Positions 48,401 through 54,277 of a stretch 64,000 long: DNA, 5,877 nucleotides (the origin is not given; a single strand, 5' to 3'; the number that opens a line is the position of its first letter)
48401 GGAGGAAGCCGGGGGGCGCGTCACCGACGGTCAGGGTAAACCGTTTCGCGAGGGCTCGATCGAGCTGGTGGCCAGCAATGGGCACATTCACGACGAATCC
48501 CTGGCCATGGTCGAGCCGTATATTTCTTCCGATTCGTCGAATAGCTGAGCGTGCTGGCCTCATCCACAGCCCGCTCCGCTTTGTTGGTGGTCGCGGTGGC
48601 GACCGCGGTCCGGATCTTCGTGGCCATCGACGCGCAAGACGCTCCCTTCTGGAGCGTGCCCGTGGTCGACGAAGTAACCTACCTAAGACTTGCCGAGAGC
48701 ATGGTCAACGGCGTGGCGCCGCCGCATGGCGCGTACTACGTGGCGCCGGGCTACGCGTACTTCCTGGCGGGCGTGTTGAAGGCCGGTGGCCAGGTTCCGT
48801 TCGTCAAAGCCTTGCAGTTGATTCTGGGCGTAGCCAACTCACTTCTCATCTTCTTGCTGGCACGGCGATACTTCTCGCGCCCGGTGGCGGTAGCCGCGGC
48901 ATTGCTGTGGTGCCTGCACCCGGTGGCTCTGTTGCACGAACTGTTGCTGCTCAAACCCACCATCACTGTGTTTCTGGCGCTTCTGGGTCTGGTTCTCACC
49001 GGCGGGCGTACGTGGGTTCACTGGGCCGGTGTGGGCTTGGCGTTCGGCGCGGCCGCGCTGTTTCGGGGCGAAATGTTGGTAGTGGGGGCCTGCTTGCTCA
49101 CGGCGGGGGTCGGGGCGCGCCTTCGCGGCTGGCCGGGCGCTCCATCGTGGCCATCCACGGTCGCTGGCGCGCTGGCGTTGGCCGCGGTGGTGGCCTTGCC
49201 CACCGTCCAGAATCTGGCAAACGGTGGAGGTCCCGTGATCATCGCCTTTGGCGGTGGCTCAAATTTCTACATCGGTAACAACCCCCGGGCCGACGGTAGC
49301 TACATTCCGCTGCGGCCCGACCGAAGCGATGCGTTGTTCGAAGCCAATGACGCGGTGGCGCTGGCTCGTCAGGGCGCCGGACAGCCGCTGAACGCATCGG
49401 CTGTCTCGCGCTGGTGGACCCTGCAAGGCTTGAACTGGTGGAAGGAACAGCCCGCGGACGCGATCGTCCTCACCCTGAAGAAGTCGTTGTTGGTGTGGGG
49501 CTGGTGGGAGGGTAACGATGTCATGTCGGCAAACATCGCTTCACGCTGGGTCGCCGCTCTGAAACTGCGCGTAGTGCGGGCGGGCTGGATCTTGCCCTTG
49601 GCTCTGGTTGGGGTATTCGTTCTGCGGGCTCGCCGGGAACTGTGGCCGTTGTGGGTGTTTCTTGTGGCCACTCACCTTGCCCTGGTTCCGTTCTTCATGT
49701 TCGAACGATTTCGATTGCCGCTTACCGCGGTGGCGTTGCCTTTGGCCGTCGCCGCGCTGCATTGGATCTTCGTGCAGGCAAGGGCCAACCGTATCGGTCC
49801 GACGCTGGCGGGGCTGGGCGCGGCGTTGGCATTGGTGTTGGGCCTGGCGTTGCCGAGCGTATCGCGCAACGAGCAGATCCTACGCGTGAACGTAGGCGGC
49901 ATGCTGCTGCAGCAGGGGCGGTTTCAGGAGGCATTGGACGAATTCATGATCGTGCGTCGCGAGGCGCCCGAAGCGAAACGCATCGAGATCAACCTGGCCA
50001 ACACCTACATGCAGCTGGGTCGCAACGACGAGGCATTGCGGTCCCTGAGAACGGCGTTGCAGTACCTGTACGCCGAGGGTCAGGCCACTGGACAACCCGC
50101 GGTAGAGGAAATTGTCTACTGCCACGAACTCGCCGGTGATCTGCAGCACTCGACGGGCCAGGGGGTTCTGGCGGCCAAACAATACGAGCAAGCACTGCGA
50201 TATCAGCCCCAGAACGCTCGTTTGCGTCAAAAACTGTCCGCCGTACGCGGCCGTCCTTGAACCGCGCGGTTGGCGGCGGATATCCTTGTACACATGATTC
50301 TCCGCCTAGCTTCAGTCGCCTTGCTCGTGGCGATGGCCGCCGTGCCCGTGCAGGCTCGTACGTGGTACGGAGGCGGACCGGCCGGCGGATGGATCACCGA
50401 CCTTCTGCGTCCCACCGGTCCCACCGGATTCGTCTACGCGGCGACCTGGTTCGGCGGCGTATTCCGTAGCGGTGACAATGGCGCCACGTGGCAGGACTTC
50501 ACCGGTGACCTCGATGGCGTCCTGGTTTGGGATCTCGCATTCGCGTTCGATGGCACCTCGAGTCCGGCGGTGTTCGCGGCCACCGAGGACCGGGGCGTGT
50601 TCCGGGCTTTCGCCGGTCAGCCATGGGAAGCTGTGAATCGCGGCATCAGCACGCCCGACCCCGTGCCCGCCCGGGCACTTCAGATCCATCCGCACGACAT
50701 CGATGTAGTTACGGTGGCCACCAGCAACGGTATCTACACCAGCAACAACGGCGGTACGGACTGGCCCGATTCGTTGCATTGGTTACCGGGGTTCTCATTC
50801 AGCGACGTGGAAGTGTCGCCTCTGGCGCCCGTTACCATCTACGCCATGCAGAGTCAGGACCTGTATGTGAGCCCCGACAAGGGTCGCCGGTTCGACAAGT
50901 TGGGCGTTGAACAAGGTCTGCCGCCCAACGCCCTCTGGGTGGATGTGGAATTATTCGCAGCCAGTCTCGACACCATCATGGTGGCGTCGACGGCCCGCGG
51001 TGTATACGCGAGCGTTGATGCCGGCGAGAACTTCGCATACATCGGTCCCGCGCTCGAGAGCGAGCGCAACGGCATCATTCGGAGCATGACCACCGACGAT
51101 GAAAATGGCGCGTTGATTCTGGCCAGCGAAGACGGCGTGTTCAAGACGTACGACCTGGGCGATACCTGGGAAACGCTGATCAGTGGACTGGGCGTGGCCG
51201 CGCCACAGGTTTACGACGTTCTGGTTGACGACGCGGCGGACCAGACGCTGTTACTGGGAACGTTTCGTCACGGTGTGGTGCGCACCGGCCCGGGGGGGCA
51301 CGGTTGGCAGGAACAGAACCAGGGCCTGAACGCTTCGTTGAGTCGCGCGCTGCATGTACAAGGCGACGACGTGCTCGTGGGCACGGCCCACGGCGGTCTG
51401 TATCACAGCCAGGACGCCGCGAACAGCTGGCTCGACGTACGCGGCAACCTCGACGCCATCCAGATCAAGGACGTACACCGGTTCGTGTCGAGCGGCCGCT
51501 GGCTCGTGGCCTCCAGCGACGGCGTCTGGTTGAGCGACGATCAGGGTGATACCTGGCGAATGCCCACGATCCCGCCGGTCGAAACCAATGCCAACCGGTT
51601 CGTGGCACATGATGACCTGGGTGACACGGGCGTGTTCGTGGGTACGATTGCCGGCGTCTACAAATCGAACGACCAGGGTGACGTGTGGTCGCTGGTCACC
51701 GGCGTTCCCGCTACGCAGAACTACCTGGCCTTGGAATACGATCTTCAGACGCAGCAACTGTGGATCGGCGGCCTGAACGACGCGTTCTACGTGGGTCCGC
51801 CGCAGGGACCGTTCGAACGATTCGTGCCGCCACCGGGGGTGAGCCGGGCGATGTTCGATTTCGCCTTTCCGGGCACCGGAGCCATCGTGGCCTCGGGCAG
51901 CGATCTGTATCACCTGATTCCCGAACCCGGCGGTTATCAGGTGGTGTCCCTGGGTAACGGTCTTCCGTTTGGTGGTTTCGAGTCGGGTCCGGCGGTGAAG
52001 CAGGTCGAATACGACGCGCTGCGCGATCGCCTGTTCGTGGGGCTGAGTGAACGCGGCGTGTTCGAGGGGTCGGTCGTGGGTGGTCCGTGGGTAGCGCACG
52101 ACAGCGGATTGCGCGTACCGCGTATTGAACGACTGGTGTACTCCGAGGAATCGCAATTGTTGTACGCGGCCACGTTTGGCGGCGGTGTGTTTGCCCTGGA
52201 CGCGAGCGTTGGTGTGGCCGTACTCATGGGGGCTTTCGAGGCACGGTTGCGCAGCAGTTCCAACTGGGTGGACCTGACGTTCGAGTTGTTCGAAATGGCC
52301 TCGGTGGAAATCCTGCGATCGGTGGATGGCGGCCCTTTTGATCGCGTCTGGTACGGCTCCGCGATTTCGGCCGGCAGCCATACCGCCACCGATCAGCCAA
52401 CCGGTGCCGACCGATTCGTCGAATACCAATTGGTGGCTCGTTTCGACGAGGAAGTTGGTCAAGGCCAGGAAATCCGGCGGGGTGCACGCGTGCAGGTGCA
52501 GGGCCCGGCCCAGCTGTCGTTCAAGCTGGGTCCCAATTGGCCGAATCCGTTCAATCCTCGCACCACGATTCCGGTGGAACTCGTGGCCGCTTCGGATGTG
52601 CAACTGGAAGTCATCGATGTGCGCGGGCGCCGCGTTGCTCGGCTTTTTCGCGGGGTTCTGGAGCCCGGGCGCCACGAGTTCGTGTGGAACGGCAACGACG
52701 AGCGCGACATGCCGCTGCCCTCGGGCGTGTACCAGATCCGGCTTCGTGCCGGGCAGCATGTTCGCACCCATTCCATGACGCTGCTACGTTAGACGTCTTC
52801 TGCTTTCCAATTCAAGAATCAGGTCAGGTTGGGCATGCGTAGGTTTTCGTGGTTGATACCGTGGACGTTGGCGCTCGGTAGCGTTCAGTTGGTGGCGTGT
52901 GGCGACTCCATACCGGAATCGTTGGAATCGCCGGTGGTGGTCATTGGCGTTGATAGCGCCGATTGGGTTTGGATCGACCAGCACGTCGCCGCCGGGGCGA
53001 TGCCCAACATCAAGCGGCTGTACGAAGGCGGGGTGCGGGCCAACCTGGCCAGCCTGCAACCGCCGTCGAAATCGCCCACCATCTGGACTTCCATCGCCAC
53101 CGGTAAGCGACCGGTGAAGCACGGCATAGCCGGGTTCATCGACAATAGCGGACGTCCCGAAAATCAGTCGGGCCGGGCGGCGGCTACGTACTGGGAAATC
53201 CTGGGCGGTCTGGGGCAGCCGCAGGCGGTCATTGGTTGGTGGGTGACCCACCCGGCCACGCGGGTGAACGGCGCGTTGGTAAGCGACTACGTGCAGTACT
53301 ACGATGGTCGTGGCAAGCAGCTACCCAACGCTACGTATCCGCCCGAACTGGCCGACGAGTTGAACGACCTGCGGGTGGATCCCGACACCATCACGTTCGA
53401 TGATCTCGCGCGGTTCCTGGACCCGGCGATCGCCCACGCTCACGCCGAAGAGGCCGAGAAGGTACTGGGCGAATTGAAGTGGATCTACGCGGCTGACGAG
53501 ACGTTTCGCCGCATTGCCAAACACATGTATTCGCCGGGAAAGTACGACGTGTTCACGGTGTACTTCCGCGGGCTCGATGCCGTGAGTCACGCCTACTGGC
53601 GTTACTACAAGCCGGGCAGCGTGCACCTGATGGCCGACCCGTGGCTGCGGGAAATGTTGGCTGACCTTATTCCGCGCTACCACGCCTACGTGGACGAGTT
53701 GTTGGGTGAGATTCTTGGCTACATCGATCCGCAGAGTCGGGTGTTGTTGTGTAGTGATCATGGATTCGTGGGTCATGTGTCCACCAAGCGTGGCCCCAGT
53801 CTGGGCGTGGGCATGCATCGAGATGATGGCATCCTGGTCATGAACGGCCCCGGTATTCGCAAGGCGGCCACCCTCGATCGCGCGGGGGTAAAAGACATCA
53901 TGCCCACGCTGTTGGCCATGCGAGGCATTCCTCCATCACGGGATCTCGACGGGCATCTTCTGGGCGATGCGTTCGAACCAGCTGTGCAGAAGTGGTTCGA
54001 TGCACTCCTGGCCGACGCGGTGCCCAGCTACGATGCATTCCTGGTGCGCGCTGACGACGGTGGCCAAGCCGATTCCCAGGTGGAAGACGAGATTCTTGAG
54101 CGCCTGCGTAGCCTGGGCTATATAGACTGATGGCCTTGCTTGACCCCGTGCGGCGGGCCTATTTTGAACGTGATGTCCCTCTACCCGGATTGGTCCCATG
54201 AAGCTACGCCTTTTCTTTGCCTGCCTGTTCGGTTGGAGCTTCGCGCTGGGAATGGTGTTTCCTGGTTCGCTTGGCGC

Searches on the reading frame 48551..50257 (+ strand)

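Call 56: search_protein_families(library=pfam, proteins=[window:48551-50257:+], max_evalue=0.00001)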
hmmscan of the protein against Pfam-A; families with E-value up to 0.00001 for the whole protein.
window:48551-50257:+ (569 aa): 5 families
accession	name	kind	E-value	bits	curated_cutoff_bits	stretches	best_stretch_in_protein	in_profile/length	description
PF07719.23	TPR_2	-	1.2e-09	38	27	0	481-505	6-30/34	Tetratricopeptide repeat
PF14559.12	TPR_19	-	1.1e-08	35.8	25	1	452-503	1-52/68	Tetratricopeptide repeat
PF13414.12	TPR_11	-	7.5e-08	32.4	26.8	0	484-505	2-23/42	TPR repeat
PF00515.34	TPR_1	-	8.3e-08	32.2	27.8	0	480-504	5-29/34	Tetratricopeptide repeat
PF13231.12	PMT_2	-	3.3e-06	27.8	26.1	1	65-214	3-155/160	Dolichyl-phosphate-mannose-protein mannosyltransferase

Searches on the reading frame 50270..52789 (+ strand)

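Call 56: search_protein_families(library=pfam, proteins=[window:50270-52789:+], max_evalue=0.00001)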
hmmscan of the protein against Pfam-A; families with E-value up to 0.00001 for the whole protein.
window:50270-52789:+ (840 aa): 3 families
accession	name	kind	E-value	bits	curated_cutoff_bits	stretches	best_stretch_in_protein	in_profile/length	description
PF15902.12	Sortilin-Vps10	-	7.1e-16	58.5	33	0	377-476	3-112/446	Sortilin, neurotensin receptor 3,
PF13860.13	FlgD_ig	-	4.8e-09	36.5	27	1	773-827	21-75/79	FlgD Ig-like domain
PF14870.12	PSII_BNR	-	4.5e-06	26.6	27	0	406-476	27-97/303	Photosynthesis system II assembly factor YCF48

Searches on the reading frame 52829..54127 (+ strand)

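Call 56: search_protein_families(library=pfam, proteins=[window:52829-54127:+], max_evalue=0.00001)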
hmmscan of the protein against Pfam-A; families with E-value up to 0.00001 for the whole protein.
window:52829-54127:+ (433 aa): 1 family
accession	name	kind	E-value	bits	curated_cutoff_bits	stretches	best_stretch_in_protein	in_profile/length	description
PF01663.27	Phosphodiest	-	1.8e-23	84.1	23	1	36-315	1-223/342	Type I phosphodiesterase / nucleotide pyrophosphatase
